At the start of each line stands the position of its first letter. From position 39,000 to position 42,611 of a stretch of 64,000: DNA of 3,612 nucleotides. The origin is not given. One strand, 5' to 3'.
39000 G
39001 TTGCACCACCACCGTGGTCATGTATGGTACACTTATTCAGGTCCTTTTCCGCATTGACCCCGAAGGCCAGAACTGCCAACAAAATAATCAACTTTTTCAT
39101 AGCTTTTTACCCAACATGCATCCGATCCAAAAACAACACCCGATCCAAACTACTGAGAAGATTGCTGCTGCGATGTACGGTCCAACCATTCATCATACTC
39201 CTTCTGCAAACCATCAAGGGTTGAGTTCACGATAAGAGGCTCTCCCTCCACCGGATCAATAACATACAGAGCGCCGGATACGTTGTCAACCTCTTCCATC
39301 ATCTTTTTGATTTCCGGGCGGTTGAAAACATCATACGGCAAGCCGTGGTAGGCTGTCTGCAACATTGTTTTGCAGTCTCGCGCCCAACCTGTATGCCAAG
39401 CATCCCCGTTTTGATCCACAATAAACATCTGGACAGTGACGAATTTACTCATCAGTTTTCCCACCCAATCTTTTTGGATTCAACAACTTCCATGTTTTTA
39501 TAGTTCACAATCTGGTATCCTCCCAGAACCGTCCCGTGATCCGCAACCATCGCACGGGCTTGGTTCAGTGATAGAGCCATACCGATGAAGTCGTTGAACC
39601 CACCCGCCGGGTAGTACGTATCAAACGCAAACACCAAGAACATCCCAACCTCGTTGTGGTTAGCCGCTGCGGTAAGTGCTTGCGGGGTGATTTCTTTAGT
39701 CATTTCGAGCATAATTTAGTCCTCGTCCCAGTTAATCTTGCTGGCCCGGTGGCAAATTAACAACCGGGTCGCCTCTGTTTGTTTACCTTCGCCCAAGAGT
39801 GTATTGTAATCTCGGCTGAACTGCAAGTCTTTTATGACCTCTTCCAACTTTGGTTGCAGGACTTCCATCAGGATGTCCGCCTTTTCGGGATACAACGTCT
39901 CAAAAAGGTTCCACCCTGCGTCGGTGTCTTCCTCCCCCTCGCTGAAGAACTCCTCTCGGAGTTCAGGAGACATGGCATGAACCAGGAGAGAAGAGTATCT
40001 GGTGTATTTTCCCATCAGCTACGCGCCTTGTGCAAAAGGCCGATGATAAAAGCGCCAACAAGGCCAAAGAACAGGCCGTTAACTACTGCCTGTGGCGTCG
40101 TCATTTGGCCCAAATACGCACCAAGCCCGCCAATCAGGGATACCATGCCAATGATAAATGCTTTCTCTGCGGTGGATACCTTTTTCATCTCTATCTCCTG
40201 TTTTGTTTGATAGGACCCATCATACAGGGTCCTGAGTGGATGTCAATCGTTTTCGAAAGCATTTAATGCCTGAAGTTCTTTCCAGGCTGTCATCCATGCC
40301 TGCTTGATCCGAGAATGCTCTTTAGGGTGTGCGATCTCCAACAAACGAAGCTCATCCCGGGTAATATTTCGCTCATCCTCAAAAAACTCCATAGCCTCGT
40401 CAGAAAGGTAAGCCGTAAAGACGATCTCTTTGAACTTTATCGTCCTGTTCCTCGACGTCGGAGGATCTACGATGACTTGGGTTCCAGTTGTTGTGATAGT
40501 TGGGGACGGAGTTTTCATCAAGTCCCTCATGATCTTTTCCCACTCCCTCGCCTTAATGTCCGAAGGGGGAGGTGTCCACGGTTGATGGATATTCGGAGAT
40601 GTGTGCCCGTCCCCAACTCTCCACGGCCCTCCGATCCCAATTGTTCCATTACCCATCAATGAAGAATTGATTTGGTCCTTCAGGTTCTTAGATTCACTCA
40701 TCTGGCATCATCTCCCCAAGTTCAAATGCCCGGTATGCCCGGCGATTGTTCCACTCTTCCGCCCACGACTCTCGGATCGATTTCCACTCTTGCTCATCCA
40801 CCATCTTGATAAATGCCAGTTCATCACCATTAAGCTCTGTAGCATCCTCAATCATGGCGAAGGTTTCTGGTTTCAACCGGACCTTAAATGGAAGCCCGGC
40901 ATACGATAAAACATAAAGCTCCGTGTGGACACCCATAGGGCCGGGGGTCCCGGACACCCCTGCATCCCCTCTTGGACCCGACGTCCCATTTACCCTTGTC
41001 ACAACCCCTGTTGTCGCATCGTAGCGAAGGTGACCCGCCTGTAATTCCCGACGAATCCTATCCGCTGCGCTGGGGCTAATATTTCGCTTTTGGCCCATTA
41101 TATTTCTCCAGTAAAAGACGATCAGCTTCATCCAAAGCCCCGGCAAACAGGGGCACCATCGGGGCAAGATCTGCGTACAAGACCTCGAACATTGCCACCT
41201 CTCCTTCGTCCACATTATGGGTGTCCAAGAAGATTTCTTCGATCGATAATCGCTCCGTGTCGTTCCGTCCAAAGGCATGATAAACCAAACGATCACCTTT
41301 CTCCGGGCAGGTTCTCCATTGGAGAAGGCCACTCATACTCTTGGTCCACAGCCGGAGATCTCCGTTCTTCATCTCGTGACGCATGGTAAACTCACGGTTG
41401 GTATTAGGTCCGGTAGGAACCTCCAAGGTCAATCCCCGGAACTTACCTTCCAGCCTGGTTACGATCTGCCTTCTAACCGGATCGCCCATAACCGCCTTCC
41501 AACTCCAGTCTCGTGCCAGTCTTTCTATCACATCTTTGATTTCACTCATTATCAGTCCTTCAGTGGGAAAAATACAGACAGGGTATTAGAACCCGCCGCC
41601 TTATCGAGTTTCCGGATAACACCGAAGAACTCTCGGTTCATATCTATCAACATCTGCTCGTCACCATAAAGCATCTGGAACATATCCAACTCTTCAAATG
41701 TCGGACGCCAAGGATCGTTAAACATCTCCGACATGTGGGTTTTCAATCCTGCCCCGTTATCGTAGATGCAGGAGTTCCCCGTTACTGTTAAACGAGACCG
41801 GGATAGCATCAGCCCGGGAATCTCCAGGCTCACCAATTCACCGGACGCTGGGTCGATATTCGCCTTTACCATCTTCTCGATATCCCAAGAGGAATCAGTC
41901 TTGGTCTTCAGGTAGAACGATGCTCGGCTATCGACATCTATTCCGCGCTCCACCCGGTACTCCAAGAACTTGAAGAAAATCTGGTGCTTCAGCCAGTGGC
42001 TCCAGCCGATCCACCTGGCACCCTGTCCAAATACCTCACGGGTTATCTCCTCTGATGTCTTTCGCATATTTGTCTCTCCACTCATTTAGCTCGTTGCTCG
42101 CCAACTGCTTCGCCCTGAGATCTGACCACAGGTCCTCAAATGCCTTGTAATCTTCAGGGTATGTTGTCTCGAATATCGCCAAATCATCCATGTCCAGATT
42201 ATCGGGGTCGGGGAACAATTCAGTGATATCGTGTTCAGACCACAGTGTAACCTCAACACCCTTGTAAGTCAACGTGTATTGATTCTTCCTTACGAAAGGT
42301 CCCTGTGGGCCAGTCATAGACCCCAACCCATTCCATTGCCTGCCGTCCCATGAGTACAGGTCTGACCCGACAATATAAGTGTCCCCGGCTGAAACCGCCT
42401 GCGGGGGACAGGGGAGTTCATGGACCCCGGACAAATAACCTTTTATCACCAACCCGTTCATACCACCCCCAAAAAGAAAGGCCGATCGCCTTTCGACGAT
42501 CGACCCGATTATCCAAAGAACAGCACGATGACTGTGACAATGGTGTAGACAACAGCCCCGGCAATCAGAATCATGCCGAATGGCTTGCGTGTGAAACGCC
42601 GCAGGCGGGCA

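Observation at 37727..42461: Lineage-specific expansion: five or six consecutive paralogs sharing an acidic C-terminal module, several with collagen-like Gly-X-Y tracts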

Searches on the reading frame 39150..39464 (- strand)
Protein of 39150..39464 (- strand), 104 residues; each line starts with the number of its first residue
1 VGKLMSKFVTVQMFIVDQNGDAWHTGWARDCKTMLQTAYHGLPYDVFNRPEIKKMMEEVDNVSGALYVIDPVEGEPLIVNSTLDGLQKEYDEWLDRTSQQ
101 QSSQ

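Call 16: search_protein_families(library=phrogs, proteins=[window:39150-39464:-], max_evalue=0.01)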
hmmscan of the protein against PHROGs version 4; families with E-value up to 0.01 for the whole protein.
window:39150-39464:- (104 aa): 2 families
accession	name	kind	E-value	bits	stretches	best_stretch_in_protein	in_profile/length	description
phrog_14890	-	unknown function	1.1e-38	132.1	1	6-97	4-98/98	-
phrog_34497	-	unknown function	1.5e-12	49.1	1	54-95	62-103/106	-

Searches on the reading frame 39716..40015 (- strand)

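Call 16: search_protein_families(library=phrogs, proteins=[window:39716-40015:-], max_evalue=0.01)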
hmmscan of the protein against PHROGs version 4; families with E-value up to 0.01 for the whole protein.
window:39716-40015:- (99 aa): 1 family
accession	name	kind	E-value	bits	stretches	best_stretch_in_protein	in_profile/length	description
phrog_15823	-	unknown function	2.5e-51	173.2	1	1-96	1-96/96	-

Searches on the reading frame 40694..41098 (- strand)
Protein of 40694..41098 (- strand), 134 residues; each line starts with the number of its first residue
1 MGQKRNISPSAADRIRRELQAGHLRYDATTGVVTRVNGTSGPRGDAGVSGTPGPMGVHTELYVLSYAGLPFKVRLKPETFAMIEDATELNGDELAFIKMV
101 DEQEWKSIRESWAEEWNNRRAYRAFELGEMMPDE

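Call 4: search_protein_families(library=pfam, proteins=[window:40694-41098:-], max_evalue=1)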
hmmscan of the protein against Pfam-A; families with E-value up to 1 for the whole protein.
window:40694-41098:- (134 aa): 2 families
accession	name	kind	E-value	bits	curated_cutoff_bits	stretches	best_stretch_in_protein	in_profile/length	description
PF01391.23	Collagen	-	0.014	15.6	27.2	1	38-56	28-46/60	Collagen triple helix repeat (20 copies)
PF18583.6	Arnt_C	-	0.22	11.7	26.5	1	91-122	39-70/103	Aminoarabinose transferase C-terminal domain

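Call 16: search_protein_families(library=phrogs, proteins=[window:40694-41098:-], max_evalue=0.01)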
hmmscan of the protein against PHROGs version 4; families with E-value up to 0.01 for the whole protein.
window:40694-41098:- (134 aa): 6 families
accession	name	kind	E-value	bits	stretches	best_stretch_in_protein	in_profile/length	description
phrog_19834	-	unknown function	8.6e-62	208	1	1-134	1-132/132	-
phrog_29710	-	unknown function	1.4e-22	80.4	1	72-128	2-58/65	-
phrog_13666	-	unknown function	2e-07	31.9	1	49-125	51-129/145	-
phrog_21419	-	unknown function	3.3e-06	28.1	1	66-126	90-150/152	-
phrog_3449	-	tail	0.0088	15.3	1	24-63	23-70/549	tail collar protein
phrog_5073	-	tail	0.0089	16.1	0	24-58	94-129/519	tail fiber protein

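Call 80: search_protein_families(library=ncbifam, proteins=[window:40694-41098:-], max_evalue=0.1)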
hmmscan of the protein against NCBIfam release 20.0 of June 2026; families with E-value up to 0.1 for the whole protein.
window:40694-41098:- (134 aa): 0 families

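Call 81: search_protein_families(library=padloc, proteins=[window:40694-41098:-], max_evalue=0.1)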
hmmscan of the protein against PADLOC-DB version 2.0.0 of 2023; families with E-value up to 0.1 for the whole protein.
window:40694-41098:- (134 aa): 0 families

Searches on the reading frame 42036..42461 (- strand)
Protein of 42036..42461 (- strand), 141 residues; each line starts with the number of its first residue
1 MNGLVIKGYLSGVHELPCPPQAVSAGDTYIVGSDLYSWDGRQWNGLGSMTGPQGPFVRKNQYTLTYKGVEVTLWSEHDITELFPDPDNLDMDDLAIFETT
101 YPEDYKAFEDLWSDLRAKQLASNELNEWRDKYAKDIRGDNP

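Call 4: search_protein_families(library=pfam, proteins=[window:42036-42461:-], max_evalue=1)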
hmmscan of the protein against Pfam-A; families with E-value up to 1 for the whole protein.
window:42036-42461:- (141 aa): 0 families

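Call 16: search_protein_families(library=phrogs, proteins=[window:42036-42461:-], max_evalue=0.01)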
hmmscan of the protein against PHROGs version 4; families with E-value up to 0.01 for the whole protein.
window:42036-42461:- (141 aa): 10 families
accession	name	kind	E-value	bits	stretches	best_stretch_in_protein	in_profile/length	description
phrog_13666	-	unknown function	6.7e-68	227.9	1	2-141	5-145/145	-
phrog_15437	-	tail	3.8e-07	30.1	1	4-54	138-185/656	tail fiber protein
phrog_3904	-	tail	9.2e-07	28.5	1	3-54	345-395/1086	tail fiber protein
phrog_21765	-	unknown function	1.3e-06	28.7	1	6-55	138-184/422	-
phrog_35286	-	unknown function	1.6e-05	24.6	1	3-55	172-221/750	-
phrog_27485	-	unknown function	6.2e-05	23.1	1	2-56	241-293/577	-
phrog_35690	-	unknown function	0.00017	22.5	1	4-55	77-125/156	-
phrog_30227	-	unknown function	0.00028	22.2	1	60-119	26-85/95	-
phrog_33894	-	unknown function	0.0029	17.2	1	6-56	495-545/727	-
phrog_21419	-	unknown function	0.0065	17.4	1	61-113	85-137/152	-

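Call 17: search_solved_structures(query=window:42036-42461:-, max_evalue=10)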
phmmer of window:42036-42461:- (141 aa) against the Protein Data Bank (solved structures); distinct sequences matched with E-value up to 10: 2.
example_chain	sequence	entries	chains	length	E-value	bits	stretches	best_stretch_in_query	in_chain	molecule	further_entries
8gto_H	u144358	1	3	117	0.51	13.8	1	24-104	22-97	heavy chain of XGv282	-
7we7_H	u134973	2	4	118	0.52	13.8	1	24-104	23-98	Heavy chain of Fab 282 | Heavy chain of XGv282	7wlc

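Call 33: predict_structure(alignment_id=A3)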
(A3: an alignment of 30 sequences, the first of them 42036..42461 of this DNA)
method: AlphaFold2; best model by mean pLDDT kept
length: 141 residues; sequences in the alignment: 30
mean_pLDDT: 78.0   pTM: 0.51
mean pLDDT of the five models: 78.0, 77.7, 72.8, 67.8, 65.9
residues with pLDDT >= 90: 11; 70-90: 102; 50-70: 18; < 50: 10
segments of 3 or more residues with pLDDT < 50: 52-56, 139-141
pLDDT, mean of each block of 10 residues (from residue 1): 70 76 77 82 76 56 88 83 86 90 88 88 81 54 44
secondary structure, 60 per line:
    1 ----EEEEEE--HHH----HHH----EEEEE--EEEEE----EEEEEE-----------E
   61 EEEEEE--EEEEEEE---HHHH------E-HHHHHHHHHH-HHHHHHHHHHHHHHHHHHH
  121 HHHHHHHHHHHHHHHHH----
elements in order: E5-10 E27-31 E34-38 E43-48 E60-66 E69-75 H79-82 H91-100 H102-137

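Call 38: fold_search(model_id=the predicted structure, library=pdb)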
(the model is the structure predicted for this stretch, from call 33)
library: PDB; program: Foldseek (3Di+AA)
matches with E <= 10: 256; with E <= 0.001: 0
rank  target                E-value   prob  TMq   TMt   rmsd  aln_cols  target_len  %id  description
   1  7chu_A                1.7e-01  1.00  0.30  0.08   2.2        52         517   15  Geobacillus virus E2 - ORF18 (released 2021-04-14)
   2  6jky_D                1.2e+00  0.14  0.26  0.11  10.3       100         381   16  Crystal structure of MvcA-UBE2N-Ub complex from Legionella pneumophila (released 2019-12-18)
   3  4hxg_G                1.3e+00  0.12  0.19  0.06   4.7        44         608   20  Pyrococcus horikoshii acylaminoacyl peptidase (orthorhombic crystal form) (released 2013-05-08)
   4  2mmv_MODEL_1_A        1.4e+00  0.09  0.18  0.27  13.4        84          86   18  ZapA mutant dimer from Geobacillus stearothermophilus (released 2015-06-17)
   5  5ym9_A                1.6e+00  0.09  0.25  0.11  11.2       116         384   16  Crystal Structure of the Deamidase from Legionella pneumophila (released 2018-10-24)
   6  8h36_B                1.6e+00  0.06  0.13  0.04   9.8        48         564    4  Cryo-EM Structure of the KBTBD2-CUL3-Rbx1-p85a dimeric complex (released 2023-10-11)
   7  7qof_l                1.8e+00  0.23  0.20  0.55   4.3        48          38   14  Icosahedral capsid of the phicrAss001 virion (released 2023-03-29)
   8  4hxg_J                1.8e+00  0.10  0.19  0.06   4.7        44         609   20  Pyrococcus horikoshii acylaminoacyl peptidase (orthorhombic crystal form) (released 2013-05-08)
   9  6lp2_A                1.9e+00  0.20  0.20  0.08   3.4        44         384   18  Structure of Lpg2148/UBE2N-Ub complex (released 2021-01-13)
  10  7drq_B                2.3e+00  0.03  0.12  0.05  12.0        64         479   11  Crystal structure of polysaccharide lyase Uly1 (released 2021-03-31)
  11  5suj_B                2.4e+00  0.18  0.20  0.08   3.4        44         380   18  Crystal structure of uncharacterized protein LPG2148 from Legionella pneumophila (released 2016-08-17)
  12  6amq_B                2.6e+00  0.08  0.16  0.07   8.5        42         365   14  Crystal structure of the DNA polymerase III subunit beta from Enterobacter cloacae (released 2017-11-01)
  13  6skf_BG               2.9e+00  0.06  0.15  0.12  11.5        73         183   12  Cryo-EM Structure of T. kodakarensis 70S ribosome (released 2020-07-29)
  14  7jj9                  2.9e+00  0.05  0.15  0.06   5.2        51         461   16  Crystal structure of Zn(II)-bound AdcA from Streptococcus pneumoniae (released 2020-12-23)
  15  7drq_A                2.9e+00  0.02  0.12  0.05  11.9        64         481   11  Crystal structure of polysaccharide lyase Uly1 (released 2021-03-31)
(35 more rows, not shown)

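Call 80: search_protein_families(library=ncbifam, proteins=[window:42036-42461:-], max_evalue=0.1)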
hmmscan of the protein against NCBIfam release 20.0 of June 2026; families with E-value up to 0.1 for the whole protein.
window:42036-42461:- (141 aa): 0 families

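Call 81: search_protein_families(library=padloc, proteins=[window:42036-42461:-], max_evalue=0.1)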
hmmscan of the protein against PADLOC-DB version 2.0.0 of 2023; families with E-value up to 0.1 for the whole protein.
window:42036-42461:- (141 aa): 0 families
